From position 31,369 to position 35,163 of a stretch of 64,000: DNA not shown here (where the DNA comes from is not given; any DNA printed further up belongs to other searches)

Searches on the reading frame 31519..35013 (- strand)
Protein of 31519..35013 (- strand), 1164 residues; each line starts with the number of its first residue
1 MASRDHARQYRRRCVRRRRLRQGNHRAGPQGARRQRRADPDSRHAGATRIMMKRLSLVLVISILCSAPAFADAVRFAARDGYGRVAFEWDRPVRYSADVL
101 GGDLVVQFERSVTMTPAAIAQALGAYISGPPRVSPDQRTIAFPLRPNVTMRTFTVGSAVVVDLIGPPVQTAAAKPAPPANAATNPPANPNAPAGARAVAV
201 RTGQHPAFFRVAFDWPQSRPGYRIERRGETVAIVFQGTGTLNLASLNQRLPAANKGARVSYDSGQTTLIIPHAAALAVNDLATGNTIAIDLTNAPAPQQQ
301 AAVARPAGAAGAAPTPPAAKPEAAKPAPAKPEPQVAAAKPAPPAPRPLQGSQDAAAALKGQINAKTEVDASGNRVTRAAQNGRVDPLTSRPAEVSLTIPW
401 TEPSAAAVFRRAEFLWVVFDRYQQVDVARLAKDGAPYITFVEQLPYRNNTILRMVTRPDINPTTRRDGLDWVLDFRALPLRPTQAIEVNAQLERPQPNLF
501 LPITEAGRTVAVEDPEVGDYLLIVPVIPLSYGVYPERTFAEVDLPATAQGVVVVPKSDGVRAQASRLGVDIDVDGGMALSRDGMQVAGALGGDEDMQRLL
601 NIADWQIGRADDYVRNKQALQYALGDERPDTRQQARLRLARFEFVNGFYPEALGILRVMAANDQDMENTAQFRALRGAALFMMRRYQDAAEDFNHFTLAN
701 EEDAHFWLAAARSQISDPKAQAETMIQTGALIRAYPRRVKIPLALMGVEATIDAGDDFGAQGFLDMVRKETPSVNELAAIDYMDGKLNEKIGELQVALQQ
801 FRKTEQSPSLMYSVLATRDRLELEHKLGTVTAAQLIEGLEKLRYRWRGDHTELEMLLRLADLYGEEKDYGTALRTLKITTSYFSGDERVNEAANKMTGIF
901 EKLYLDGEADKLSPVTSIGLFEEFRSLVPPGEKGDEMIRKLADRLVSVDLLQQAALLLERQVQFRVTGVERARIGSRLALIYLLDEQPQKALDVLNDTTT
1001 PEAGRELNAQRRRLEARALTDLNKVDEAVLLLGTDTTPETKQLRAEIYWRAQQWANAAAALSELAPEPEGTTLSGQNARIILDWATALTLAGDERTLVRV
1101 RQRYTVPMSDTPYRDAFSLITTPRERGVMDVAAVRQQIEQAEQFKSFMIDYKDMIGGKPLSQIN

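Call 44: search_protein_families(library=pfam, proteins=[window:31519-35013:-], max_evalue=0.00001)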
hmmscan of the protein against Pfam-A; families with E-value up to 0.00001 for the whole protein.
window:31519-35013:- (1164 aa): 0 families

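Call 65: search_protein_families(library=pfam, proteins=[window:31519-35013:-], max_evalue=0.01)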
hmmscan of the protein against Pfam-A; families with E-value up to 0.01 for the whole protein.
window:31519-35013:- (1164 aa): 3 families
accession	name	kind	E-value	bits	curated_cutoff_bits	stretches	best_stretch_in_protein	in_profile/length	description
PF12895.13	ANAPC3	-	0.0001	23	27.2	0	978-1033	29-80/82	Anaphase-promoting complex, cyclosome, subunit 3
PF09976.15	TPR_21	-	0.0023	18.1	25.5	0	610-695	89-171/193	Tetratricopeptide repeat-like domain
PF24837.1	AMIN-like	-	0.0076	16.8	27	0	198-230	4-38/129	AMIN-like domain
